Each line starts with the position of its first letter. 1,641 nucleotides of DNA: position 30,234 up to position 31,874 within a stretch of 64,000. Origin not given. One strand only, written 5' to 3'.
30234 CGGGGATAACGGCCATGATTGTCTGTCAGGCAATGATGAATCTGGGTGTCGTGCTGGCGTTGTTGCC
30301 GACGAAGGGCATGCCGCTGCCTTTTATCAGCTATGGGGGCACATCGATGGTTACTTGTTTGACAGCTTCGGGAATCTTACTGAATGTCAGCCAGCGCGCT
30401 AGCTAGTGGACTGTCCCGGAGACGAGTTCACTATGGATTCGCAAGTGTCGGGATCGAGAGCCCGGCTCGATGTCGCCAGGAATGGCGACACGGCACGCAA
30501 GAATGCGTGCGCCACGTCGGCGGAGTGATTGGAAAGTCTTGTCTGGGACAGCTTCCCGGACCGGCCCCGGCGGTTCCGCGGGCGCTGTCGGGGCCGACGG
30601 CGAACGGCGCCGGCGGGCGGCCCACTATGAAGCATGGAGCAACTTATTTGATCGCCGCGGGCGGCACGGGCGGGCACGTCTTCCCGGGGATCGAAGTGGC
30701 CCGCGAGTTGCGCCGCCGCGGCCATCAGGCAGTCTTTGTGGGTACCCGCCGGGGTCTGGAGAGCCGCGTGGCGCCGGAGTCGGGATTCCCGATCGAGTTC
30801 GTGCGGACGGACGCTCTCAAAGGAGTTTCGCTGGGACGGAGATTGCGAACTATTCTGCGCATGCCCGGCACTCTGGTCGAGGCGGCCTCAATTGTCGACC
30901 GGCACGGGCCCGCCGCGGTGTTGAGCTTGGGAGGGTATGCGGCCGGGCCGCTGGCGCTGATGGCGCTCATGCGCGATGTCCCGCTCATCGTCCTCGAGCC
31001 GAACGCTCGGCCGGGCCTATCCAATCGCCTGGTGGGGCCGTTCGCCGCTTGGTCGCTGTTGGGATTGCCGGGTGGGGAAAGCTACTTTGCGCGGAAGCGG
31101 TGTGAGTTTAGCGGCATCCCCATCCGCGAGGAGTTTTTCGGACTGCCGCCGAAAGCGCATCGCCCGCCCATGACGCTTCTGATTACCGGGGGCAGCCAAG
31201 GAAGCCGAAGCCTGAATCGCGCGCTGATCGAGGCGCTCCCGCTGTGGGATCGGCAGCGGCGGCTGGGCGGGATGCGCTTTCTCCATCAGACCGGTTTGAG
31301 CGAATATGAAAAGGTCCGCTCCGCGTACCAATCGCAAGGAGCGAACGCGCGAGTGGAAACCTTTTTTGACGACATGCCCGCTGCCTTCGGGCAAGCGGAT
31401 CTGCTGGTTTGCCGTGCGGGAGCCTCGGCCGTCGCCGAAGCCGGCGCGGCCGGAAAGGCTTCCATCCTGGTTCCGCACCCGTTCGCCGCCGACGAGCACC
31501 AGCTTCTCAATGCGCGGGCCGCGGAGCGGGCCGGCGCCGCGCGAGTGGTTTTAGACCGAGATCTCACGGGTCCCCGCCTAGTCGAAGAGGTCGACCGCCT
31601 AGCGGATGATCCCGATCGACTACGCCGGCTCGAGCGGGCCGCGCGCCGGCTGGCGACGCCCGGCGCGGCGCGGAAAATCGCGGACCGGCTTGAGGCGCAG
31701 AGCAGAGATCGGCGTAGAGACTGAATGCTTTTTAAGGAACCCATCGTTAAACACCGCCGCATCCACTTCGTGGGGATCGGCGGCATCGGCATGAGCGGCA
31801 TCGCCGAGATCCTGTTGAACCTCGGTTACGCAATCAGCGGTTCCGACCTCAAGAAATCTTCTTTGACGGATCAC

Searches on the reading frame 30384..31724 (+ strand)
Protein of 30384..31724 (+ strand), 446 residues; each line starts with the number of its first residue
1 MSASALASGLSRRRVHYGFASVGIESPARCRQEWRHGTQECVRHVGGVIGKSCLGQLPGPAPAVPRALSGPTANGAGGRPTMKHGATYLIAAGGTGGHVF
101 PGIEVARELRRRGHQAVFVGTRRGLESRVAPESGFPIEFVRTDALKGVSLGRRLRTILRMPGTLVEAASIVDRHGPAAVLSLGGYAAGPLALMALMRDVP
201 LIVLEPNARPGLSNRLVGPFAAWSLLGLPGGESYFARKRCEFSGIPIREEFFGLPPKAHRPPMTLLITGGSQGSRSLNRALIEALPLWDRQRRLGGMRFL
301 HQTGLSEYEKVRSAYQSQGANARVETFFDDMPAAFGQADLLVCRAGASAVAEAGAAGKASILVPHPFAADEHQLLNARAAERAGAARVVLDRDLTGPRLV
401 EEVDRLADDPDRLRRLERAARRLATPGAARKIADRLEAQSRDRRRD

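Call 62: list_cluster_members(proteins=[window:30384-31724:+, window:31725-33137:+, window:49694-51019:+, window:51942-54305:+, window:43090-45201:-, window:1300-2577:-, window:58178-60025:-, window:21721-23904:+])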
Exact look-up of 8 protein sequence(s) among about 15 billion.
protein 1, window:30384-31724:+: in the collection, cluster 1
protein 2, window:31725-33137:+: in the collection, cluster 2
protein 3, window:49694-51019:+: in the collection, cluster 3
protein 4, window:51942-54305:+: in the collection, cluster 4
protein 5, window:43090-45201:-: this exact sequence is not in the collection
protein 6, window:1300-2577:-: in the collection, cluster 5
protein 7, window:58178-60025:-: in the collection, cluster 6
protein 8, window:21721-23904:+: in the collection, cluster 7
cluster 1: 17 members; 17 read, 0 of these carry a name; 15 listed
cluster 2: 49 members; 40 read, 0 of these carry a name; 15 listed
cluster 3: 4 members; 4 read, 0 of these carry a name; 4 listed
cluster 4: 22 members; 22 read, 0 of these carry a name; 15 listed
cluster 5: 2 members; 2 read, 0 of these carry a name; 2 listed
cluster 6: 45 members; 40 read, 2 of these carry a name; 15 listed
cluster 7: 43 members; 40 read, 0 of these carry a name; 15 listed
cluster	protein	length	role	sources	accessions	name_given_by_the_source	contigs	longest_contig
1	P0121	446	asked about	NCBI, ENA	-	-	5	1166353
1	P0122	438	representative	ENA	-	-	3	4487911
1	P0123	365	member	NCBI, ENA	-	-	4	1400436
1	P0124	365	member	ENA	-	-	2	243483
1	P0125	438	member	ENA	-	-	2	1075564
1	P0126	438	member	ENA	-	-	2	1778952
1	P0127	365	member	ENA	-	-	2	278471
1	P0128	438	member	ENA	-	-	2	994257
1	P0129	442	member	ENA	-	-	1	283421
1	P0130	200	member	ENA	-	-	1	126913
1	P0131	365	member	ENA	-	-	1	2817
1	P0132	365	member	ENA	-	-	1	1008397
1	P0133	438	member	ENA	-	-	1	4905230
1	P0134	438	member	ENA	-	-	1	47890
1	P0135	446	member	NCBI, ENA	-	-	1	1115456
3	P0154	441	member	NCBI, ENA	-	-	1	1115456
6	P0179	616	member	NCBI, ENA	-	-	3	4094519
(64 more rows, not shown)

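Call 64: find_encoding_contigs(protein=P0179, flank=10000, max_places=3)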
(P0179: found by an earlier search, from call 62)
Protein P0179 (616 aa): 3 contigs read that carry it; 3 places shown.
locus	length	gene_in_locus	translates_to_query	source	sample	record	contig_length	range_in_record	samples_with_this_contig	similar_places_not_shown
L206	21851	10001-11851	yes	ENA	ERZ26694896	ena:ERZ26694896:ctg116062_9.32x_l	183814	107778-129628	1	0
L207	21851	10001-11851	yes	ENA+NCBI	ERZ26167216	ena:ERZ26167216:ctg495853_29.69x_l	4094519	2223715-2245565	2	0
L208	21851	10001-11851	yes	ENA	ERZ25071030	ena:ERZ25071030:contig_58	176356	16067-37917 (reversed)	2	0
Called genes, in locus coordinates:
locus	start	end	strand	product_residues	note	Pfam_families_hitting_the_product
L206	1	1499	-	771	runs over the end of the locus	PF09699:Paired_CXXCH_1 (faint), PF13435:Cytochrome_C554 (faint), PF13432:TPR_16 (weak), PF13424:TPR_12 (weak), PF23914:TPR_CcmH_CycH (weak), PF14559:TPR_19, PF07719:TPR_2 (weak), PF13181:TPR_8 (weak), +9 more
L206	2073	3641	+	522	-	PF07396:Porin_O_P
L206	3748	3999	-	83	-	-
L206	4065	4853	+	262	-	PF01925:TauE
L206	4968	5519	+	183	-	PF01661:Macro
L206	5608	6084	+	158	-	-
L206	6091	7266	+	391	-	PF00365:PFK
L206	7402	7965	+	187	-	PF08819:DUF1802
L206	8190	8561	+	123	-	-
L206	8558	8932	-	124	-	PF13744:HTH_37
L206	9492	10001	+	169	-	PF25084:LbH_EIF2B (faint), PF00132:Hexapep (weak)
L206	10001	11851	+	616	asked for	PF01336:tRNA_anti-codon, PF00152:tRNA-synt_2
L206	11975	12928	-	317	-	PF01073:3Beta_HSD, PF01370:Epimerase, PF02719:Polysacc_synt_2 (faint), PF04321:RmlD_sub_bind, PF07993:NAD_binding_4 (faint), PF13460:NAD_binding_10 (faint), PF16363:GDP_Man_Dehyd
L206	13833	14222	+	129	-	PF01850:PIN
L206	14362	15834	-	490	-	PF13180:PDZ_2 (faint), PF00595:PDZ (weak), PF17820:PDZ_6 (weak), PF03572:Peptidase_S41, PF28547:CHD_PDZ-protease (faint)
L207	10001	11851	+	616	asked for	PF01336:tRNA_anti-codon, PF00152:tRNA-synt_2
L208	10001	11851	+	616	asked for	PF01336:tRNA_anti-codon, PF00152:tRNA-synt_2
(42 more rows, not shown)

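Call 68: find_encoding_contigs(protein=P0154, flank=10000, max_places=3)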
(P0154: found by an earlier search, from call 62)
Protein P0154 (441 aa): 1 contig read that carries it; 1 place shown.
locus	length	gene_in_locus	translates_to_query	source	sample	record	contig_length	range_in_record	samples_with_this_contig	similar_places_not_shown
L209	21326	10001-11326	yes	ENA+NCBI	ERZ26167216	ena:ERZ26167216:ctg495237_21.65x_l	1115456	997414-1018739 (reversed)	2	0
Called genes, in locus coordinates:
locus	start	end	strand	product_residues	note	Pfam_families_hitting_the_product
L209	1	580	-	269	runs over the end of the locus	PF00753:Lactamase_B, PF23023:Anti-Pycsar_Apyc1, PF12706:Lactamase_B_2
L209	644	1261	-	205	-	PF08899:DUF1844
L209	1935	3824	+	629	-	PF05580:Peptidase_S55 (faint)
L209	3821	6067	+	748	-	PF07494:Reg_prop (faint), PF08450:SGL (faint)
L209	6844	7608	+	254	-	PF01008:IF-2B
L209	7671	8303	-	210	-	PF02698:DUF218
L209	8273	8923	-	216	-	PF01300:Sua5_yciO_yrdC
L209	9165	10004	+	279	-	PF22435:MRM3-like_sub_bind (weak), PF00588:SpoU_methylase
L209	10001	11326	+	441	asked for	PF05496:RuvB_N, PF07728:AAA_5 (weak), PF13173:AAA_14, PF13191:AAA_16 (faint), PF00004:AAA, PF16193:AAA_assoc_2, PF12002:MgsA_C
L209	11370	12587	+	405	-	PF03176:MMPL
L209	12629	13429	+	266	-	PF07044:DUF1329 (faint), PF17131:TP_0789-like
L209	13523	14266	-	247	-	PF13276:HTH_21, PF00665:rve, PF13683:rve_3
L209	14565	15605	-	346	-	PF01527:HTH_Tnp_1, PF13276:HTH_21, PF00665:rve, PF13683:rve_3, PF13333:rve_2 (weak)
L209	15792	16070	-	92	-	PF01527:HTH_Tnp_1, PF13384:HTH_23 (weak)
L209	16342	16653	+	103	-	PF13358:DDE_3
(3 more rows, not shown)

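Call 69: find_encoding_contigs(protein=P0135, flank=10000, max_places=3)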
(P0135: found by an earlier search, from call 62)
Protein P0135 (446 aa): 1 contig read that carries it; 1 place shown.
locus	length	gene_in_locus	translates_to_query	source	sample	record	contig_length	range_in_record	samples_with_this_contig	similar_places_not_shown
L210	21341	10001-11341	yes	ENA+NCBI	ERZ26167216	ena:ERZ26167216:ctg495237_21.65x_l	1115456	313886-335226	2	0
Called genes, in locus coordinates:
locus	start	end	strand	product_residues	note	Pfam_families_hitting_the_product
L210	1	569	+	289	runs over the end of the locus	PF01795:Methyltransf_5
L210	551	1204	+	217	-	-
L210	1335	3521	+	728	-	PF03717:PBP_dimer, PF00905:Transpeptidase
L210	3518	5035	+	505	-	PF01225:Mur_ligase, PF08245:Mur_ligase_M, PF02875:Mur_ligase_C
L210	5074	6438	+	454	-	PF01225:Mur_ligase, PF08245:Mur_ligase_M, PF02875:Mur_ligase_C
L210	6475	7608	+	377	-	PF10555:MraY_sig1 (faint), PF00953:Glycos_transf_4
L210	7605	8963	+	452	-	PF21799:MurD-like_N, PF08245:Mur_ligase_M, PF02875:Mur_ligase_C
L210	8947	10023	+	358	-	PF01098:FTSW_RODA_SPOVE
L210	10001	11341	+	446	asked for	PF03033:Glyco_transf_28, PF04101:Glyco_tran_28_C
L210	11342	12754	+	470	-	PF01225:Mur_ligase, PF08245:Mur_ligase_M, PF02875:Mur_ligase_C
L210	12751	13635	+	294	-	PF08478:POTRA_1 (weak)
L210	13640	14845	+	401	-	PF02491:SHS2_FTSA, PF14450:FtsA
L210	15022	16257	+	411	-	PF00091:Tubulin, PF12327:FtsZ_C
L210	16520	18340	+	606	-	PF05960:DUF885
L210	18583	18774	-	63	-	-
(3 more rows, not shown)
